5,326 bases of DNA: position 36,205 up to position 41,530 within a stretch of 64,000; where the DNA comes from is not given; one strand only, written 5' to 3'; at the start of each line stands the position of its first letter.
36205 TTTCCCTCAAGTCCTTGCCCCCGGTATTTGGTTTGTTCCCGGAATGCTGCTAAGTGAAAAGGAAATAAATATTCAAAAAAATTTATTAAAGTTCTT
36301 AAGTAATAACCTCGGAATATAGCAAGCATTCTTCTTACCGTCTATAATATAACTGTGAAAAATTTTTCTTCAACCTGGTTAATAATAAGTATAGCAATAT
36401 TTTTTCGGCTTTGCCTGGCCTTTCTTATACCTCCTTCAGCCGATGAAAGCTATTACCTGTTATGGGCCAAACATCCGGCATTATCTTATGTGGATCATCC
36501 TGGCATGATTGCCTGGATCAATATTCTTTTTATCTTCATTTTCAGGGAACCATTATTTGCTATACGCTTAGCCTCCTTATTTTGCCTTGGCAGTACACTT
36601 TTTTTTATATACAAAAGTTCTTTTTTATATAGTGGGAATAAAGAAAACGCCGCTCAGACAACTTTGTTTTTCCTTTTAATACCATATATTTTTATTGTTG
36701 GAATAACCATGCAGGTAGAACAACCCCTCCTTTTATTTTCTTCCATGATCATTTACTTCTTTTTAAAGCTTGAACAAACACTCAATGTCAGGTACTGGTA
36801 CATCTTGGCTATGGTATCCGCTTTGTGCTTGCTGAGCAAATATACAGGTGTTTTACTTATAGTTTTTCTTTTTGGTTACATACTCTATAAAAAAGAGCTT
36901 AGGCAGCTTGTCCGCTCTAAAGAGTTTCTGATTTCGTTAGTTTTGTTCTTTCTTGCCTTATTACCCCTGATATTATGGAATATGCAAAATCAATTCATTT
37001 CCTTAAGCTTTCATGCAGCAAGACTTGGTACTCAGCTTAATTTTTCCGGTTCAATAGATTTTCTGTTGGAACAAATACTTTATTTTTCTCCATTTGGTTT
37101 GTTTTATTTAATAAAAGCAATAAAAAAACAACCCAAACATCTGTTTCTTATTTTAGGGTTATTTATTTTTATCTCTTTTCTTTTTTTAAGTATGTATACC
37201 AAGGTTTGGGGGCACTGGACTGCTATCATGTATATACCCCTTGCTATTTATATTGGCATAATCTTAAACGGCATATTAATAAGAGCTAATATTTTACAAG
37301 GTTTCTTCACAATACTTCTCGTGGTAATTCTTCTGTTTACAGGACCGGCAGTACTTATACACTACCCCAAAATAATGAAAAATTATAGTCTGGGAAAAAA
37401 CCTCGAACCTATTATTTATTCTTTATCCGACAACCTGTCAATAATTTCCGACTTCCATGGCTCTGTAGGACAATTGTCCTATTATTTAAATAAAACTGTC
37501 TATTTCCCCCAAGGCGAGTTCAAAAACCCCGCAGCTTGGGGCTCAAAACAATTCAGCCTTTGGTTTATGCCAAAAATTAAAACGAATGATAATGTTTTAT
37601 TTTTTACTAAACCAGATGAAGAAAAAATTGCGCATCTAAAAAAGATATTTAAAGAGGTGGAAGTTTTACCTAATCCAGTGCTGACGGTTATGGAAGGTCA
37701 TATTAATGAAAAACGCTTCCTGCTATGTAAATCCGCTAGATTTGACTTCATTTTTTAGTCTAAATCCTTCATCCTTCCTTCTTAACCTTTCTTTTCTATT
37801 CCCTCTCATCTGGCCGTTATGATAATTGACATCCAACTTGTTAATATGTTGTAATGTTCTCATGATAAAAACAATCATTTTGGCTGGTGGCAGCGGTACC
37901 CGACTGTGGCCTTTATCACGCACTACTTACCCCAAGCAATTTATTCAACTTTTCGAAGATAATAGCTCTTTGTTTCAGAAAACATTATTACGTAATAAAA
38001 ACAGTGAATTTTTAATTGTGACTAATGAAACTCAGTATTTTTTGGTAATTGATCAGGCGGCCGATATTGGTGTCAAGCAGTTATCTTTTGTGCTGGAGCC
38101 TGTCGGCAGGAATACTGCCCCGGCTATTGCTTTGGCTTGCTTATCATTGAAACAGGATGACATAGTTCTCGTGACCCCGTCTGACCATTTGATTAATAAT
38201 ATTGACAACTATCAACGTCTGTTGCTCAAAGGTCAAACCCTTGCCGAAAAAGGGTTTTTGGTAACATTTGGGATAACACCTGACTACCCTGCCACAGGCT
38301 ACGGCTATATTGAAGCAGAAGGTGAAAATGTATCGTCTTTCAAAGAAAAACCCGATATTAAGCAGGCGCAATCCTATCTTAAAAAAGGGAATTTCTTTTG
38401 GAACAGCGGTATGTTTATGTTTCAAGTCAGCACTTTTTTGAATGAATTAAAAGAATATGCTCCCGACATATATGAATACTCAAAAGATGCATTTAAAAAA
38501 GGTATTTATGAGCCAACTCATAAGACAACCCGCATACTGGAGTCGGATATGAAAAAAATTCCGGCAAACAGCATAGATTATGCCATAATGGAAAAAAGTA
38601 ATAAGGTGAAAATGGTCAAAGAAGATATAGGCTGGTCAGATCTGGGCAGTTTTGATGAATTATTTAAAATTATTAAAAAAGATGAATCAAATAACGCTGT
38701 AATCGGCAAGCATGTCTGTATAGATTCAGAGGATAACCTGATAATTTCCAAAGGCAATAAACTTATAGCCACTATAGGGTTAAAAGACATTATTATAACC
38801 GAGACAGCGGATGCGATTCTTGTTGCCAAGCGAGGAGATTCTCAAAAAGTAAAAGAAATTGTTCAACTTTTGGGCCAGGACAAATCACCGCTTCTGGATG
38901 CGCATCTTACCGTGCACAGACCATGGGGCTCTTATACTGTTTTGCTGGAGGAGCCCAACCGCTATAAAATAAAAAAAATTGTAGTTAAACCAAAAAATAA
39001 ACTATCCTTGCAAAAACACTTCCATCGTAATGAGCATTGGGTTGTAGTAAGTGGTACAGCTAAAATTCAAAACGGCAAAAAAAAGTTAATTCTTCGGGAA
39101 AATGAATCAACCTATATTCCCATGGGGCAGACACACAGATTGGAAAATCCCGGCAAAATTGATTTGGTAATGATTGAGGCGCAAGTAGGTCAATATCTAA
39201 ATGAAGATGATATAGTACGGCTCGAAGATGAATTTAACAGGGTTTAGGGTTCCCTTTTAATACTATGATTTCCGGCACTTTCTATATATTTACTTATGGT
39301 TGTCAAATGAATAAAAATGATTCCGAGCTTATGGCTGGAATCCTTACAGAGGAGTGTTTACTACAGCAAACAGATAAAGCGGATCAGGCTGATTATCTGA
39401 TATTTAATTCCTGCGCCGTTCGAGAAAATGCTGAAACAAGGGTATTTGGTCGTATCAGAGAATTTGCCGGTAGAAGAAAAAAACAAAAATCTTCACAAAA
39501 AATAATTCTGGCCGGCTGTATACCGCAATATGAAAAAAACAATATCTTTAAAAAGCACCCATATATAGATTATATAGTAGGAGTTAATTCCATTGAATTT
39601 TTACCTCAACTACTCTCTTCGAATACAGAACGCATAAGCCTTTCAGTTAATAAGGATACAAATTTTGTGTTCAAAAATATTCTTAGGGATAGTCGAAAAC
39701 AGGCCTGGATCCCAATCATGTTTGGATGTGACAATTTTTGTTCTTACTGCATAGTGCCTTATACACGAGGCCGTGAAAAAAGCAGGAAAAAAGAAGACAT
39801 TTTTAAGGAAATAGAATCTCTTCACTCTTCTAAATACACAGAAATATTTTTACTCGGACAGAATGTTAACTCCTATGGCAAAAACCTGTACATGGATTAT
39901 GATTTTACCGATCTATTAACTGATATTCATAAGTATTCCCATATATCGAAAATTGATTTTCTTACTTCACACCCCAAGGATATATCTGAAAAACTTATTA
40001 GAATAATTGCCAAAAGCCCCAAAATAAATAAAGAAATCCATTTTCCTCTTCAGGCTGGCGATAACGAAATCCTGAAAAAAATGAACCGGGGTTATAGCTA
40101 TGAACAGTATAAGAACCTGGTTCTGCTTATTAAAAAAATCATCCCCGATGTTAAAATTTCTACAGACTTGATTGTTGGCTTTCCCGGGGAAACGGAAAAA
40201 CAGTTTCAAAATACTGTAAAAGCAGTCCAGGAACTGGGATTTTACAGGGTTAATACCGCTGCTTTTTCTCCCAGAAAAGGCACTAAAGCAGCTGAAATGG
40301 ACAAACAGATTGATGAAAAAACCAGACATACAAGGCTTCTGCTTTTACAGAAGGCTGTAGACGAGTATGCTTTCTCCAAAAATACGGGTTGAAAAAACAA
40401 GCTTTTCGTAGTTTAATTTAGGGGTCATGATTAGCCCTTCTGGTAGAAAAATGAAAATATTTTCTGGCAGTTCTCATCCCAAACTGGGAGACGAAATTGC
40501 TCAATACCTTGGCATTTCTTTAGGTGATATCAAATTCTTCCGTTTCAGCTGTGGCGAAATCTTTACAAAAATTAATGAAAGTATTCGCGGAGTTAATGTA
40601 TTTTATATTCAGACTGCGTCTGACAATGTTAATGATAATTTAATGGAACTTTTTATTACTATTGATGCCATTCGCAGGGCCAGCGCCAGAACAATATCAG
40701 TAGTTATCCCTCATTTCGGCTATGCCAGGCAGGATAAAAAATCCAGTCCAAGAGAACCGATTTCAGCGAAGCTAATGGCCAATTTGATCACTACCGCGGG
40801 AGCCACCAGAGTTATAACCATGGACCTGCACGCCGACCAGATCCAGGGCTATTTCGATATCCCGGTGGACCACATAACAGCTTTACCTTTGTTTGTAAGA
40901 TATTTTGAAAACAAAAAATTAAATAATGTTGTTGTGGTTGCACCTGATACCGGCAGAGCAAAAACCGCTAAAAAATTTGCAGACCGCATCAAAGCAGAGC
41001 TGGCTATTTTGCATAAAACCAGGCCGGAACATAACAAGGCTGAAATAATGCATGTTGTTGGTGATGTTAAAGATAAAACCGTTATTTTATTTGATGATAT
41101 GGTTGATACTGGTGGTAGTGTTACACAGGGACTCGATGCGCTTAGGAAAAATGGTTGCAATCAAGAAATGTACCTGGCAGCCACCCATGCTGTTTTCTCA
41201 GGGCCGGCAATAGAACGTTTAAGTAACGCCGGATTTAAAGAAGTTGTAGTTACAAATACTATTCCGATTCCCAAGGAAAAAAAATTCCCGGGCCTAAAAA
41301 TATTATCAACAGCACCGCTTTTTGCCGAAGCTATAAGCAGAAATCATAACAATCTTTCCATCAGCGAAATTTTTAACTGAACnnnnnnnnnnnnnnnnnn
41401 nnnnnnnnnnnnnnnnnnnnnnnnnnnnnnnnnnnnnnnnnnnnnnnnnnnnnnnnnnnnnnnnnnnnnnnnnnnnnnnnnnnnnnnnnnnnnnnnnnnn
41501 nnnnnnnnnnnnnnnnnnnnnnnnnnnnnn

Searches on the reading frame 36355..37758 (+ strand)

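Call 65: search_protein_families(library=pfam, proteins=[window:36355-37758:+], max_evalue=0.00001)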
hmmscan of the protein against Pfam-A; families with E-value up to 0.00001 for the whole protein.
window:36355-37758:+ (467 aa): 1 family
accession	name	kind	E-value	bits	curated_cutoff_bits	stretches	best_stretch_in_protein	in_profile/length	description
PF13231.12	PMT_2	-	3.5e-20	73.3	26.1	1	47-208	1-160/160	Dolichyl-phosphate-mannose-protein mannosyltransferase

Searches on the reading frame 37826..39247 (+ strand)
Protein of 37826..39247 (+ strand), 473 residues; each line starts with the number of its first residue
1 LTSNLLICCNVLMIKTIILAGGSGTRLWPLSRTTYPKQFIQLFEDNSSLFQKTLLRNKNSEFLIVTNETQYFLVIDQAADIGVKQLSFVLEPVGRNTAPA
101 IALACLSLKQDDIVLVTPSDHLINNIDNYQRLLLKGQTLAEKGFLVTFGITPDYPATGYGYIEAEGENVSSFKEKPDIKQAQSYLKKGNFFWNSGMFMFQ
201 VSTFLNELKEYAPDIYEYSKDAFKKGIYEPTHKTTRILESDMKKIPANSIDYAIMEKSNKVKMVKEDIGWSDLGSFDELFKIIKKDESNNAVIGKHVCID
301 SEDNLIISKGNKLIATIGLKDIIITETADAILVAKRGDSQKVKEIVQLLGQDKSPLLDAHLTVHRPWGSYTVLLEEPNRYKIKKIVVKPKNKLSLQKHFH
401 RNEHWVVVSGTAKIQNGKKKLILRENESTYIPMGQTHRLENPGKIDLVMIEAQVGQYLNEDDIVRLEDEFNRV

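Call 65: search_protein_families(library=pfam, proteins=[window:37826-39247:+], max_evalue=0.00001)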
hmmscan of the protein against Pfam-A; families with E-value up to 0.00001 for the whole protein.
window:37826-39247:+ (473 aa): 4 families
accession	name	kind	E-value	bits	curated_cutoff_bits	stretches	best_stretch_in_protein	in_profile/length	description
PF00483.29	NTP_transferase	-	9.7e-55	186.2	21.2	1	15-288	1-244/245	Nucleotidyl transferase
PF01050.24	MannoseP_isomer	-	2.4e-50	170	23.6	1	357-468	6-116/116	Mannose-6-phosphate isomerase C-terminal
PF22640.1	ManC_GMP_beta-helix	-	1.5e-14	54.1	27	1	294-348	1-54/55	MannoseP isomerase/GMP-like beta-helix domain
PF07883.17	Cupin_2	-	1.6e-08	34.6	27.2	1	392-450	9-67/70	Cupin domain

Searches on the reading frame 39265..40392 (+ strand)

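Call 65: search_protein_families(library=pfam, proteins=[window:39265-40392:+], max_evalue=0.00001)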
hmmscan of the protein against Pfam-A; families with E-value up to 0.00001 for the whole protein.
window:39265-40392:+ (375 aa): 2 families
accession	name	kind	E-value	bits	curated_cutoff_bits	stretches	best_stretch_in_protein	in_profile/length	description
PF04055.27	Radical_SAM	-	1.8e-27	97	29.5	1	149-319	1-164/166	Radical SAM superfamily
PF00919.26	UPF0004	-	3.2e-27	94.9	27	1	6-106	2-98/98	Uncharacterized protein family UPF0004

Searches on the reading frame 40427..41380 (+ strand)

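Call 65: search_protein_families(library=pfam, proteins=[window:40427-41380:+], max_evalue=0.00001)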
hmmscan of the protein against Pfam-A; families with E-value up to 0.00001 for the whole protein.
window:40427-41380:+ (317 aa): 3 families
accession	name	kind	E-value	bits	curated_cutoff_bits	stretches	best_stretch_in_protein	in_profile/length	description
PF13793.12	Pribosyltran_N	-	3.9e-49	165.8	25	1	9-125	1-117/117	N-terminal domain of ribose phosphate pyrophosphokinase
PF14572.12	Pribosyl_synth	-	5.3e-24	85.6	27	1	207-316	74-183/184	Phosphoribosyl synthetase-associated domain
PF00156.33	Pribosyltran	-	9.5e-14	51.4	26.3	1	158-273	21-140/158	Phosphoribosyl transferase domain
